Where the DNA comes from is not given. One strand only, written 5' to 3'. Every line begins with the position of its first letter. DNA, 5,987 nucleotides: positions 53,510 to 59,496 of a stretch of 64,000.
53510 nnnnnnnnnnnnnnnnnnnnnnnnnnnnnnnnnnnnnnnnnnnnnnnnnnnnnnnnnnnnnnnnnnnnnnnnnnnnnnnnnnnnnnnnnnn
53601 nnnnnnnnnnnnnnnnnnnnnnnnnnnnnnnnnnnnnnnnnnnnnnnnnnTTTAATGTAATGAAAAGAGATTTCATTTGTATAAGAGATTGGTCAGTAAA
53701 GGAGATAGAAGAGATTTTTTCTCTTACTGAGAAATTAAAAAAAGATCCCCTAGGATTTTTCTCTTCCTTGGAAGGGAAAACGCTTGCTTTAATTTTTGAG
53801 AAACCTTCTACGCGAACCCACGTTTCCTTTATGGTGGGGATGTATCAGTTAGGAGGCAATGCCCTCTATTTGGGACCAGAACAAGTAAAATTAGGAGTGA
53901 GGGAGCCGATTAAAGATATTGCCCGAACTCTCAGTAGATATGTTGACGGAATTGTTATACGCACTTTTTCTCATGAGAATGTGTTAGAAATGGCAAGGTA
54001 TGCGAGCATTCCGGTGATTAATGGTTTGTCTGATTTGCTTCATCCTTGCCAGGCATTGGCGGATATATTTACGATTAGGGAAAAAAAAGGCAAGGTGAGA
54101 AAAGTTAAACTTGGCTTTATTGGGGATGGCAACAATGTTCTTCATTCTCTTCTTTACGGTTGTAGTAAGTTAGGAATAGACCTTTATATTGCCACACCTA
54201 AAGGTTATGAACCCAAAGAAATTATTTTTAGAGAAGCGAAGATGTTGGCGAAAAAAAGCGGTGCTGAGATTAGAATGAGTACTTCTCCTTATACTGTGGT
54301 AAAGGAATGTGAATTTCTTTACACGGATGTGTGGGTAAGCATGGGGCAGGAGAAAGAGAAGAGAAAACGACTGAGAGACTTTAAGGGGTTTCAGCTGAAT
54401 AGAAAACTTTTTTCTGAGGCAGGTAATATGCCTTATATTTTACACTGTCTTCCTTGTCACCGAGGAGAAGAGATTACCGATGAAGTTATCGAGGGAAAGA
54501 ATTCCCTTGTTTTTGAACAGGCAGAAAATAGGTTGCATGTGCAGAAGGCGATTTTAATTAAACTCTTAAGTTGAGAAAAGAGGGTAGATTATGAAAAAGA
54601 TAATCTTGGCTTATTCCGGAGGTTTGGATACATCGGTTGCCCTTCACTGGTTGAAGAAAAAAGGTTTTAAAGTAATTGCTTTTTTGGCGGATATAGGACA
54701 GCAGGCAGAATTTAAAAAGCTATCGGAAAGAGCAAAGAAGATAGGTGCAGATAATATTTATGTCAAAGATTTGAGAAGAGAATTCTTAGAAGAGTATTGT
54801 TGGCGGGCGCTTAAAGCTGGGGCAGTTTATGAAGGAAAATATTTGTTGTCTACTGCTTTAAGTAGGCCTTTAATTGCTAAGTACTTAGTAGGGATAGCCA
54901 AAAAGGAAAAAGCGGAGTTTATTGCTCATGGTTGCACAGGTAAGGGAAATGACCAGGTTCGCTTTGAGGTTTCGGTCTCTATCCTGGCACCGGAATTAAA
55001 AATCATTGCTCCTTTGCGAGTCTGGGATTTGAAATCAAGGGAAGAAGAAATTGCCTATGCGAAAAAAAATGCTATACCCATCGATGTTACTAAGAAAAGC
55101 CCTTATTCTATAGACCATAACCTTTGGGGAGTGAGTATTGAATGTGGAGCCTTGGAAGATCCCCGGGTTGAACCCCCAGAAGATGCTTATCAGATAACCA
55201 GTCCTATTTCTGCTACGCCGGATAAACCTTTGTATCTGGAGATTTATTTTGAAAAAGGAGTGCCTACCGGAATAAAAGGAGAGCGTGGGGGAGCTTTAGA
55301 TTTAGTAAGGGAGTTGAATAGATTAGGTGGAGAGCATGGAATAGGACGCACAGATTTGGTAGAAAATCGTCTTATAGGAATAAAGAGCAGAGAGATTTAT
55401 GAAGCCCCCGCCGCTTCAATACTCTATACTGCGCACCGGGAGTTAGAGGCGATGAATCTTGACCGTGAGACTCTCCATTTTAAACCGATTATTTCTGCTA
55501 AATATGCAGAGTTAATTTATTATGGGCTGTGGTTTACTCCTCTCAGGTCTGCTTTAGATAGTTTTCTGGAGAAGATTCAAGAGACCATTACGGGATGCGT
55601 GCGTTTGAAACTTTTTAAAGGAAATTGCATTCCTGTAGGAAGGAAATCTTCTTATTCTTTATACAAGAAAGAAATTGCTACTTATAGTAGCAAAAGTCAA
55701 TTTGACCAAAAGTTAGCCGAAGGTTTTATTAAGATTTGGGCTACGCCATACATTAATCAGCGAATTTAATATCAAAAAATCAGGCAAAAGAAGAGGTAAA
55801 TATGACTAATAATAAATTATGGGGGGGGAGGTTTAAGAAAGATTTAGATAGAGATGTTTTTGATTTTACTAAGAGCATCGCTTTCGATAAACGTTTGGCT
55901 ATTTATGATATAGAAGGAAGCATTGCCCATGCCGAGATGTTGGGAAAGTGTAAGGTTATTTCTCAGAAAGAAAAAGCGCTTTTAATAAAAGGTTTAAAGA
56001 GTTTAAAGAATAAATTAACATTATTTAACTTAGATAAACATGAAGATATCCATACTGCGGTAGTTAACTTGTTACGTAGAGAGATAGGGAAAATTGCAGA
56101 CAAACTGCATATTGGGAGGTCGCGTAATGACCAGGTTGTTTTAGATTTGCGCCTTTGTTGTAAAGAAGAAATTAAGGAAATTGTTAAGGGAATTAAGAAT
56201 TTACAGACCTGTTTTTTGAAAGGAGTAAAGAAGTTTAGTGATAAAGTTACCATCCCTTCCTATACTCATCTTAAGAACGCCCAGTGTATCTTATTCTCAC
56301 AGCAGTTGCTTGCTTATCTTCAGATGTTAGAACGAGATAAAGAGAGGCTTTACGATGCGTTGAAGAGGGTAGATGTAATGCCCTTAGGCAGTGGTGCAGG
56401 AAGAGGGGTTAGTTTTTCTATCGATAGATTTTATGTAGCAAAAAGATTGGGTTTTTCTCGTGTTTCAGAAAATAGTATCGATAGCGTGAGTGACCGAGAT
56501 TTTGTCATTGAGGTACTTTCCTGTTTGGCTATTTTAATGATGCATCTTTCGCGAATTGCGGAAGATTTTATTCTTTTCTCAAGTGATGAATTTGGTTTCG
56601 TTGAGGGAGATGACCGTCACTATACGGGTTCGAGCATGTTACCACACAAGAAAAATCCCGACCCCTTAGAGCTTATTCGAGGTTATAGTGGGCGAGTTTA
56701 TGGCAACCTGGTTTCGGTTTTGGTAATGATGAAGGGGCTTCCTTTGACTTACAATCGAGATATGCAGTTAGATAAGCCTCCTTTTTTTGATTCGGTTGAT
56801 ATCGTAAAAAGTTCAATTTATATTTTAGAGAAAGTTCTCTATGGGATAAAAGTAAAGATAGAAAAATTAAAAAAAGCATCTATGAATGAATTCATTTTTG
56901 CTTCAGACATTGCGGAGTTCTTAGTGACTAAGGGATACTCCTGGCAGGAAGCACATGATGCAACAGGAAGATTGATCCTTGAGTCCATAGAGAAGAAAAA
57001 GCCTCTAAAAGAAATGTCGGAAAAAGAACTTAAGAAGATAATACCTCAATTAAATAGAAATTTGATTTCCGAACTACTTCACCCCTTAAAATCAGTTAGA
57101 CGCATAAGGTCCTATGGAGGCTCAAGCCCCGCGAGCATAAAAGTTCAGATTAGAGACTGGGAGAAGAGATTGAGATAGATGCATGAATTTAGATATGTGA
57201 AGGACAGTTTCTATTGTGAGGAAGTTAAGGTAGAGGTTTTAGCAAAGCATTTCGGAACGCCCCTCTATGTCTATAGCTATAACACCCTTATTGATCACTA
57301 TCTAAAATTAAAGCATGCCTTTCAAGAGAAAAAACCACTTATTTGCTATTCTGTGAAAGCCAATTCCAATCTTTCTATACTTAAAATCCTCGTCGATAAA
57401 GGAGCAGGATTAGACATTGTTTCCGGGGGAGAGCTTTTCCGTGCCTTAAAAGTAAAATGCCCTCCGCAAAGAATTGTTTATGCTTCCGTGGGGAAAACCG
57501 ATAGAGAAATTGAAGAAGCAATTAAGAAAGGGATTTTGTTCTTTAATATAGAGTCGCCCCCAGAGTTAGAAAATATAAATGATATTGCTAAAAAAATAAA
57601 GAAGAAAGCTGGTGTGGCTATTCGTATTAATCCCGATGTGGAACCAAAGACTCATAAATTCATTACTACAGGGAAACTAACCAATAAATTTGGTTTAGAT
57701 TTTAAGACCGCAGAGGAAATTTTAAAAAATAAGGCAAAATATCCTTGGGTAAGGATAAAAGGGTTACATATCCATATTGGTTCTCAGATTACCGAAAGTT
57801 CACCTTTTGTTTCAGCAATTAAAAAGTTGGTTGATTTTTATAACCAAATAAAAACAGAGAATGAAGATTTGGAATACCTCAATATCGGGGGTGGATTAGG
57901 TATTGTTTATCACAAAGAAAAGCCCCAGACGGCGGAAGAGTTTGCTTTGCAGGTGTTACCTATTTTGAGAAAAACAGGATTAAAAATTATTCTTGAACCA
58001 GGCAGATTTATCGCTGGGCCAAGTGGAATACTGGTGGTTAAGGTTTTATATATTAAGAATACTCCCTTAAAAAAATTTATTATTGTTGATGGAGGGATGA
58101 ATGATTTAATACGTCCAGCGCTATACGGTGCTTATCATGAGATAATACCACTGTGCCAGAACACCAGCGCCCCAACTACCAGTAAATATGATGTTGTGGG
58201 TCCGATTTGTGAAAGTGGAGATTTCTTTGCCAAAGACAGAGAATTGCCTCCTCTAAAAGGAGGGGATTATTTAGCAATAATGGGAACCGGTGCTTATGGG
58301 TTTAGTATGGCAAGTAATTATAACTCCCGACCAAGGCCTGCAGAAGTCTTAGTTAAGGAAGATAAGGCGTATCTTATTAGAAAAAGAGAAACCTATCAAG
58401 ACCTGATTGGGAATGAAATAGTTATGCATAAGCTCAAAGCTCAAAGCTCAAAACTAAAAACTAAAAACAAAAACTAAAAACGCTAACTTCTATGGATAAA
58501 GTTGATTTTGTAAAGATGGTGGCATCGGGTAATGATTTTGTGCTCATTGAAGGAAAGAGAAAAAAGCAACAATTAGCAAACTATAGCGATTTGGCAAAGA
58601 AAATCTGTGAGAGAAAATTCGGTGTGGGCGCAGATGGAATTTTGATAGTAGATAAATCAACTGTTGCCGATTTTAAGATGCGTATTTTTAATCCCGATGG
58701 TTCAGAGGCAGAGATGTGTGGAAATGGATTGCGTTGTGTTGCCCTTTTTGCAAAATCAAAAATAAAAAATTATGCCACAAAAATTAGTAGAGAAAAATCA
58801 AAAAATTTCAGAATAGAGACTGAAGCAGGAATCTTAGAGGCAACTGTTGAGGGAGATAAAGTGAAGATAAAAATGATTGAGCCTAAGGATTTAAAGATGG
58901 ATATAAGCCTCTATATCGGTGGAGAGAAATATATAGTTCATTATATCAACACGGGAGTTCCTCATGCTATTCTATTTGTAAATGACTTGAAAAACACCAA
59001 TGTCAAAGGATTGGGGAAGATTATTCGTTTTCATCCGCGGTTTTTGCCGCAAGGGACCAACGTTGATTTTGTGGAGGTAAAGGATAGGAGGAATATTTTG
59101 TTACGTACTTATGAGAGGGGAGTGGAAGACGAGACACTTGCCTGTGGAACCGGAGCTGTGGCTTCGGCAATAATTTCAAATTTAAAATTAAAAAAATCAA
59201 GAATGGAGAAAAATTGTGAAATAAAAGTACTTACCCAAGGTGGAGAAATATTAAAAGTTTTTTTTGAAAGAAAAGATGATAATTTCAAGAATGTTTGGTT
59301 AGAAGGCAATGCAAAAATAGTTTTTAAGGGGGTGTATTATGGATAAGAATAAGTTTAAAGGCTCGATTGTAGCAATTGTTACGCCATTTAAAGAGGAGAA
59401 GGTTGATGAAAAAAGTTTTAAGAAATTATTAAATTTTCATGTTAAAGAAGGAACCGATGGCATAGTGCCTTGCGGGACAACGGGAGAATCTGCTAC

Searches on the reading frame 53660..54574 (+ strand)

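Call 11: search_protein_families(library=pfam, proteins=[window:53660-54574:+], max_evalue=0.001)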
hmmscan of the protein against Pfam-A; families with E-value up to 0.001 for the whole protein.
window:53660-54574:+ (304 aa): 2 families
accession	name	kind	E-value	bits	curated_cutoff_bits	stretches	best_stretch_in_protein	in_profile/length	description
PF00185.30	OTCace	-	1.5e-57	194.5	29.4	1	148-300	2-155/157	Aspartate/ornithine carbamoyltransferase, Asp/Orn binding domain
PF02729.26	OTCace_N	-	2.3e-48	164.5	29.9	1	3-141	1-148/148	Aspartate/ornithine carbamoyltransferase, carbamoyl-P binding domain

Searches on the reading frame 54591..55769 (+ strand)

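Call 11: search_protein_families(library=pfam, proteins=[window:54591-55769:+], max_evalue=0.001)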
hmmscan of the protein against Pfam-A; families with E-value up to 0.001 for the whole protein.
window:54591-55769:+ (392 aa): 3 families
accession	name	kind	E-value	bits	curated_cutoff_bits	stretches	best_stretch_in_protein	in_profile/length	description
PF20979.2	Arginosuc_syn_C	-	7.2e-87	291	27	1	172-385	1-214/219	Arginosuccinate synthase C-terminal domain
PF00764.25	Arginosuc_synth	-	7.7e-66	221.5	27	1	3-163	1-162/162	Arginosuccinate synthase N-terminal HUP domain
PF06508.19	QueC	-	0.00085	19.3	22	0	4-68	2-65/210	Queuosine biosynthesis protein QueC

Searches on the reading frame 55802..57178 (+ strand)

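Call 11: search_protein_families(library=pfam, proteins=[window:55802-57178:+], max_evalue=0.001)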
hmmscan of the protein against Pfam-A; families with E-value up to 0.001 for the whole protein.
window:55802-57178:+ (458 aa): 2 families
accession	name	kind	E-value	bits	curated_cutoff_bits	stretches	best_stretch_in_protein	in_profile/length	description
PF00206.25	Lyase_1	-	5.5e-65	220.2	27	1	9-301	1-312/312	Lyase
PF14698.11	ASL_C2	-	3.9e-12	46.9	27.3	1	364-432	1-68/69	Argininosuccinate lyase C-terminal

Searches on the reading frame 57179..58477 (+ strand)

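Call 11: search_protein_families(library=pfam, proteins=[window:57179-58477:+], max_evalue=0.001)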
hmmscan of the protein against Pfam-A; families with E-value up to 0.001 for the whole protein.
window:57179-58477:+ (432 aa): 2 families
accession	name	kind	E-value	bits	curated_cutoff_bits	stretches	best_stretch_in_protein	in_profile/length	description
PF02784.22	Orn_Arg_deC_N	-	1.7e-58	198.4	23.4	1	38-279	5-246/247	Pyridoxal-dependent decarboxylase, pyridoxal binding domain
PF00278.28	Orn_DAP_Arg_deC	-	4.1e-29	101.2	23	1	30-371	2-95/95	Pyridoxal-dependent decarboxylase, C-terminal sheet domain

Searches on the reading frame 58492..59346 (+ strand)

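Call 11: search_protein_families(library=pfam, proteins=[window:58492-59346:+], max_evalue=0.001)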
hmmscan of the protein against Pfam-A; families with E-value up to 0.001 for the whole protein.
window:58492-59346:+ (284 aa): 1 family
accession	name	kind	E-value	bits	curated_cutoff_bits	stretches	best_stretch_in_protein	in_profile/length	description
PF01678.24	DAP_epimerase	-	3.2e-50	169.7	34.7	2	6-127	1-114/121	Diaminopimelate epimerase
